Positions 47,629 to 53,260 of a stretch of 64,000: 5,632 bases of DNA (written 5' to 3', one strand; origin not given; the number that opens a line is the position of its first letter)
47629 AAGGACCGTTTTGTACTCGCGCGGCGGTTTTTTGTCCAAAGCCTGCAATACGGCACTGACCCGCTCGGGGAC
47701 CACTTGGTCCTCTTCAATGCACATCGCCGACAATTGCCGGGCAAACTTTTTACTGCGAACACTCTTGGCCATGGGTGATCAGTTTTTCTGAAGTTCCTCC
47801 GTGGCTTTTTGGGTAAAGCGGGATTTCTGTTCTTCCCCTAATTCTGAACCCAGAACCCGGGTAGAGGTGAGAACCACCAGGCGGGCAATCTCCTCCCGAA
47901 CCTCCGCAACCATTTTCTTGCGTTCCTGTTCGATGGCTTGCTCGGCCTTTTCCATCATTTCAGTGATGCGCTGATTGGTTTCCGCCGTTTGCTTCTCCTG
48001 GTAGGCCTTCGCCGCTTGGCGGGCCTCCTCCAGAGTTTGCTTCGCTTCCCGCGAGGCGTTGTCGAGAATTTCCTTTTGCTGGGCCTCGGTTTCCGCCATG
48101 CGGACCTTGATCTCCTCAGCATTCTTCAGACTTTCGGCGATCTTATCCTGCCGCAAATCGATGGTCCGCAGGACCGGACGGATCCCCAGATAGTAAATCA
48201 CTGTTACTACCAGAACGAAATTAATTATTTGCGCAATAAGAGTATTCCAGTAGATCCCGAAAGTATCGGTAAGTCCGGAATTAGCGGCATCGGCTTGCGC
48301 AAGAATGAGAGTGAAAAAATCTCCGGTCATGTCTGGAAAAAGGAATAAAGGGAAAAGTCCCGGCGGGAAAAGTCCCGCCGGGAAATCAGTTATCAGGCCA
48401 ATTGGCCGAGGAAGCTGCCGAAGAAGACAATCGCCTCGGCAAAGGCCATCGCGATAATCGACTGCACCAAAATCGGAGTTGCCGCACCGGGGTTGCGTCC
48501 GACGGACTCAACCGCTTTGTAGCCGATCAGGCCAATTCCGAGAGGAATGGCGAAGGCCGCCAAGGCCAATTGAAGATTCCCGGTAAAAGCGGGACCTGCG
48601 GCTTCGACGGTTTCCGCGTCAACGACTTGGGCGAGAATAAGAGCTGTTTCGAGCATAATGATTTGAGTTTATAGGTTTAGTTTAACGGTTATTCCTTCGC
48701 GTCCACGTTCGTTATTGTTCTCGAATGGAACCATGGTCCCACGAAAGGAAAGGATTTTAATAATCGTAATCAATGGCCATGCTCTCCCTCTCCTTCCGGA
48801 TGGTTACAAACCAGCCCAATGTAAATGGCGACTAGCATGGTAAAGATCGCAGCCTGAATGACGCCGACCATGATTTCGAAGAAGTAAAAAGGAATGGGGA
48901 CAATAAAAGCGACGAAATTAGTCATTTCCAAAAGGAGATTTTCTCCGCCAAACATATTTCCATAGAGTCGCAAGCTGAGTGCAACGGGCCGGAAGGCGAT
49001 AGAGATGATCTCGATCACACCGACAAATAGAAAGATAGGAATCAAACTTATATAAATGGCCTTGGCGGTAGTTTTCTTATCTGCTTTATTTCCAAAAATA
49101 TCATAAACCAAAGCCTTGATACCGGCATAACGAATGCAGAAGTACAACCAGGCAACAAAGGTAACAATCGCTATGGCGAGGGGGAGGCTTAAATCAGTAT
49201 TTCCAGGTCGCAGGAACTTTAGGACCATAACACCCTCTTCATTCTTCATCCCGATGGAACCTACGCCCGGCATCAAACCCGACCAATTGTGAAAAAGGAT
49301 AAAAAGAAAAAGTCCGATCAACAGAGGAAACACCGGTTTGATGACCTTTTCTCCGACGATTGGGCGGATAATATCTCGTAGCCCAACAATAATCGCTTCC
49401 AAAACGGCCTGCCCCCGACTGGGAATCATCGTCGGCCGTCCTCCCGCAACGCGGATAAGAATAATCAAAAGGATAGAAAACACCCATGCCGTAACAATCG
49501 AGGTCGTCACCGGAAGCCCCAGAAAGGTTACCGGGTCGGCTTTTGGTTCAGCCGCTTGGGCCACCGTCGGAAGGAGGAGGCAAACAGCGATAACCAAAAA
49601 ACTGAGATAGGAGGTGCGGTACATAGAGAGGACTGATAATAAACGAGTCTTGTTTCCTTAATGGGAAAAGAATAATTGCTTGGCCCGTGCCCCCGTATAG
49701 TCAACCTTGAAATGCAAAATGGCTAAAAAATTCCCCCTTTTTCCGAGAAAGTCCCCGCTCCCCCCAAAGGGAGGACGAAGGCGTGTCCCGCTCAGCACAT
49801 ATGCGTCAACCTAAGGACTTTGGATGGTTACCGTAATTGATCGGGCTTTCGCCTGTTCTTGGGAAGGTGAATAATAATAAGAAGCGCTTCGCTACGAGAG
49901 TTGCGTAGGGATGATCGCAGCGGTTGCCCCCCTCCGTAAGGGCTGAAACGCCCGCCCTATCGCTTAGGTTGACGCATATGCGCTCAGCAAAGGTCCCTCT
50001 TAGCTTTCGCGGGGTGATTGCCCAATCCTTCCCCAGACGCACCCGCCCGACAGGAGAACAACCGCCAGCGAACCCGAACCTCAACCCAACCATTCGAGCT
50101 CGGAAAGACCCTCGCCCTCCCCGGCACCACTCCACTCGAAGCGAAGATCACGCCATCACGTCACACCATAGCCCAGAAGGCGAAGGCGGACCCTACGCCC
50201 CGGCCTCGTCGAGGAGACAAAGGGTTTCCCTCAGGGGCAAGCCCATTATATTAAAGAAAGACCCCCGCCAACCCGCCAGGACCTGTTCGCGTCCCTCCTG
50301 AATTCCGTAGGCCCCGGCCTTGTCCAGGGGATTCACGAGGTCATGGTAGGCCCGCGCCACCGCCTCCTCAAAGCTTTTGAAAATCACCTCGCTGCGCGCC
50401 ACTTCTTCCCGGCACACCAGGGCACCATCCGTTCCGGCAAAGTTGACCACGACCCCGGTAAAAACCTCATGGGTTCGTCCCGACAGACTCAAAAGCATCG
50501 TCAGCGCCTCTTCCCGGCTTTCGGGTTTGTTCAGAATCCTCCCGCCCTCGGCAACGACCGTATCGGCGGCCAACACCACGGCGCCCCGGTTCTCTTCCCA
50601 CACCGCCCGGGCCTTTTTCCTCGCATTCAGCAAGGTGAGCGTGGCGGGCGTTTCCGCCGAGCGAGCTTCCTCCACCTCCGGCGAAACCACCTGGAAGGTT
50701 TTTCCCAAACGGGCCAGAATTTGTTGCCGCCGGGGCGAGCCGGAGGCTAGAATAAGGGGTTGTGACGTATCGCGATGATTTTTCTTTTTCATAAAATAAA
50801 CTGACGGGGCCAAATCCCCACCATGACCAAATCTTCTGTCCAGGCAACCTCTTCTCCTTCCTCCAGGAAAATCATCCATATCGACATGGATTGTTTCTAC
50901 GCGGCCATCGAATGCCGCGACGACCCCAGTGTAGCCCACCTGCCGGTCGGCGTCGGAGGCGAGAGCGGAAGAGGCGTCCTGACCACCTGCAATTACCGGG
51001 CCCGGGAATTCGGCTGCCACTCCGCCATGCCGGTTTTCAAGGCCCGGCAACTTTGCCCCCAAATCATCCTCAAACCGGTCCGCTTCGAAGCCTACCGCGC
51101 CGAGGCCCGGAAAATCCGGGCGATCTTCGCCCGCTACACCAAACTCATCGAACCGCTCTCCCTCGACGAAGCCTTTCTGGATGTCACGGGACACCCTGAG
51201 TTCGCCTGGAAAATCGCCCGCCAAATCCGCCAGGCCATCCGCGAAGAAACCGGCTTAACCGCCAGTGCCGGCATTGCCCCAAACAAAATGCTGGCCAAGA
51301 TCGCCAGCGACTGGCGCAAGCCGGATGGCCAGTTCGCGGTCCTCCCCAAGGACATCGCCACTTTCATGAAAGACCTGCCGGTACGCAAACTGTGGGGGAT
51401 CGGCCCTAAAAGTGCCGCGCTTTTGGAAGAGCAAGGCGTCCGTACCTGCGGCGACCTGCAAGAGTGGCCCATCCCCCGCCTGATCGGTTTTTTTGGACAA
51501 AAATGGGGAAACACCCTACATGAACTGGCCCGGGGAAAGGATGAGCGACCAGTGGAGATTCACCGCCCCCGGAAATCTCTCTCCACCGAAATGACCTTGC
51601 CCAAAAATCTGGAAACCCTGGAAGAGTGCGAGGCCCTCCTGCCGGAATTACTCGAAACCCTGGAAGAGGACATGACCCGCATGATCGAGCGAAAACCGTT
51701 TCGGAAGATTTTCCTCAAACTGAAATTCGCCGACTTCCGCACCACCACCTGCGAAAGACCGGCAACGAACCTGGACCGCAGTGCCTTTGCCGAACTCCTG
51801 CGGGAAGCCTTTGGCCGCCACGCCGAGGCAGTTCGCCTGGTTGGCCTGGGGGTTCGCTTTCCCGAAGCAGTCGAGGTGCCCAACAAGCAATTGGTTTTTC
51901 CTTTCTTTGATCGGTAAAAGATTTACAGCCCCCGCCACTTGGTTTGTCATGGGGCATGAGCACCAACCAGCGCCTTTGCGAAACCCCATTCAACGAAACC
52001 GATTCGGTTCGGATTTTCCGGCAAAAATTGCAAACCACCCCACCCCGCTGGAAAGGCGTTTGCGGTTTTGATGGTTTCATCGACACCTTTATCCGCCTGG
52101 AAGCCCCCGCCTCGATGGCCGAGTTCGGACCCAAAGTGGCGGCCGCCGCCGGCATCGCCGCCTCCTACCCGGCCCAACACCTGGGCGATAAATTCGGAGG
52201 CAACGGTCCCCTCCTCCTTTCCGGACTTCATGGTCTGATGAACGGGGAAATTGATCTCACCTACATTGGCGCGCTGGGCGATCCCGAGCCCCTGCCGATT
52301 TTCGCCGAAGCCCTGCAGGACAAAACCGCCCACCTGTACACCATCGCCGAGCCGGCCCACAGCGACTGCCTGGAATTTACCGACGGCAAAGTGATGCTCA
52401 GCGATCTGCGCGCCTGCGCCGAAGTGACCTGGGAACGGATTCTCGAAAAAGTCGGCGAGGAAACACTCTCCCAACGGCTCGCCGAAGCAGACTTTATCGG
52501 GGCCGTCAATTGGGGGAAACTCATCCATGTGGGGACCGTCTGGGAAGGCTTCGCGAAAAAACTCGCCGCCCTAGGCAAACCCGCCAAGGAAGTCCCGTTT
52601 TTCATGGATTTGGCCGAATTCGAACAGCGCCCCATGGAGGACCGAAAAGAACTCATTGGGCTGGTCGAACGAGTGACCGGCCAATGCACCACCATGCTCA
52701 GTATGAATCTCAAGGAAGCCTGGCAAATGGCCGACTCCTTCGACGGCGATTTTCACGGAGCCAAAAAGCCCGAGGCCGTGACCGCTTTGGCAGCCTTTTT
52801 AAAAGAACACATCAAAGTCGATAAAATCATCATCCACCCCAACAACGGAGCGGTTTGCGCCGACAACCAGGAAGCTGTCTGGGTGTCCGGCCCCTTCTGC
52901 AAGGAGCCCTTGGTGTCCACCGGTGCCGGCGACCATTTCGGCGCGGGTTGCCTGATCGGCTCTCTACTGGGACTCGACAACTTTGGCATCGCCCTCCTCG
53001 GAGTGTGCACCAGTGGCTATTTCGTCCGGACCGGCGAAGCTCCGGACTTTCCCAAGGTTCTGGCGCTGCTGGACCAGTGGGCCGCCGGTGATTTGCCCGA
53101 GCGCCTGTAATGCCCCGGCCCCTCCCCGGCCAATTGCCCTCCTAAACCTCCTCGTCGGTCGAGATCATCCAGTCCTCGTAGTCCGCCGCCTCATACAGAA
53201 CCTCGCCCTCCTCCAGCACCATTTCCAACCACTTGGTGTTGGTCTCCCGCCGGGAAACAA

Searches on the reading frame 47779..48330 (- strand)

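Call 8: search_protein_families(library=pfam, proteins=[window:47779-48330:-], max_evalue=0.01)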
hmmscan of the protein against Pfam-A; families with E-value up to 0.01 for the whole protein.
window:47779-48330:- (183 aa): 2 families
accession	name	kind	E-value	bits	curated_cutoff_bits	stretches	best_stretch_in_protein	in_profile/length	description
PF00430.23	ATP-synt_B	-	2.1e-23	83.3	28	1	30-160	1-131/132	ATP synthase B/B' CF(0)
PF10112.14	Halogen_Hydrol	-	0.0012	19.3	29.8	1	18-140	14-117/191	5-bromo-4-chloroindolyl phosphate hydrolysis protein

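Call 9: search_protein_families(library=padloc, proteins=[window:47779-48330:-], max_evalue=0.01)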
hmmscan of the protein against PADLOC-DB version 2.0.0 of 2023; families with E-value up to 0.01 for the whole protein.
window:47779-48330:- (183 aa): 2 families
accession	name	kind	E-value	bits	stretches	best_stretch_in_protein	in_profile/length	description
PDLC02744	PbeC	-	0.00043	16.9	1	32-144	165-275/633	PbeC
PDLC03862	LmuB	-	0.00076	15.9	1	55-149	204-296/643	-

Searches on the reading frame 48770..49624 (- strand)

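Call 8: search_protein_families(library=pfam, proteins=[window:48770-49624:-], max_evalue=0.01)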
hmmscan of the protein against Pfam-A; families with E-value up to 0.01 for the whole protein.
window:48770-49624:- (284 aa): 1 family
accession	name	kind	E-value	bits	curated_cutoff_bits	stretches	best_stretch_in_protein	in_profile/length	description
PF00119.25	ATP-synt_A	-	4e-38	131.9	33.9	1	44-269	2-216/217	ATP synthase A chain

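Call 9: search_protein_families(library=padloc, proteins=[window:48770-49624:-], max_evalue=0.01)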
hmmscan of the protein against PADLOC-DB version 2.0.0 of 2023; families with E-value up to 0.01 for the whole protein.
window:48770-49624:- (284 aa): 0 families

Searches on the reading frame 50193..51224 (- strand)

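Call 8: search_protein_families(library=pfam, proteins=[window:50193-51224:-], max_evalue=0.01)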
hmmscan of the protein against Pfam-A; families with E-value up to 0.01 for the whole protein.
window:50193-51224:- (343 aa): 1 family
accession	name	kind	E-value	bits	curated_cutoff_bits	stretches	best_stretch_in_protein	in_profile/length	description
PF02545.19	Maf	-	1.7e-49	168.4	27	1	156-340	1-186/187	Maf-like protein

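Call 9: search_protein_families(library=padloc, proteins=[window:50193-51224:-], max_evalue=0.01)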
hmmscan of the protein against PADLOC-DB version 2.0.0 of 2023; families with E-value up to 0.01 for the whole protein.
window:50193-51224:- (343 aa): 0 families

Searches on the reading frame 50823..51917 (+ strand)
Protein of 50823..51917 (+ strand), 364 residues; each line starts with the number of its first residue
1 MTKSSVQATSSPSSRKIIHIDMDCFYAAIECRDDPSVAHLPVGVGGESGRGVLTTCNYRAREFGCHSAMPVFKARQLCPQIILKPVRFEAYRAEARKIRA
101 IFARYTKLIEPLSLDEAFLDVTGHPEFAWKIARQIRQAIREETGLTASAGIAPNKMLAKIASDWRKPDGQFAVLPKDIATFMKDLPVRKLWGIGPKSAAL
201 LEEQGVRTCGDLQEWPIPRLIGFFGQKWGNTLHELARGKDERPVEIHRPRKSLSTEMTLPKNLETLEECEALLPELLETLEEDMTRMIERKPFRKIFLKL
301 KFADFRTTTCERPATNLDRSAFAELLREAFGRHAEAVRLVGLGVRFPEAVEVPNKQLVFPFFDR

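Call 8: search_protein_families(library=pfam, proteins=[window:50823-51917:+], max_evalue=0.01)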
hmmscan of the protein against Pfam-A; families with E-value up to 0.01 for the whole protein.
window:50823-51917:+ (364 aa): 5 families
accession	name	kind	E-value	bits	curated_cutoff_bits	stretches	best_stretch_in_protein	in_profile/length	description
PF00817.25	IMS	-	2.4e-50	170.7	23.2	1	20-163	1-148/148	impB/mucB/samB family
PF21999.2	IMS_HHH_1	-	5.5e-12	46.4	27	1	189-240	2-53/53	DNA polymerase-iota, thumb domain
PF11799.13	IMS_C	-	2.8e-11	44.2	20.7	1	250-345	1-97/109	impB/mucB/samB family C-terminal domain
PF11798.14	IMS_HHH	-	1.4e-08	34.9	24.4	1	175-203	1-29/32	IMS family HHH motif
PF21704.3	POLH-Rev1_HhH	-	3e-06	27.8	27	1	185-238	1-55/56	DNApol eta/Rev1, HhH motif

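Call 9: search_protein_families(library=padloc, proteins=[window:50823-51917:+], max_evalue=0.01)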
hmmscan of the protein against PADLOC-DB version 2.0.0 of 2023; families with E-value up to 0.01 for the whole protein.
window:50823-51917:+ (364 aa): 0 families

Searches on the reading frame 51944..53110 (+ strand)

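Call 8: search_protein_families(library=pfam, proteins=[window:51944-53110:+], max_evalue=0.01)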
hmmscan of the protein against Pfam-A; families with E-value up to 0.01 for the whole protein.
window:51944-53110:+ (388 aa): 2 families
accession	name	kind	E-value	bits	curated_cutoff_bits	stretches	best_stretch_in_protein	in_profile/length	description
PF25270.1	Khk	-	1.3e-37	130.3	35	1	103-378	99-364/365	Prokaryotic ketohexokinase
PF00294.29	PfkB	-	0.00055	19.8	25.8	1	248-345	183-274/302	pfkB family carbohydrate kinase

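Call 9: search_protein_families(library=padloc, proteins=[window:51944-53110:+], max_evalue=0.01)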
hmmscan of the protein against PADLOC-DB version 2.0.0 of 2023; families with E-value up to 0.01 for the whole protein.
window:51944-53110:+ (388 aa): 0 families
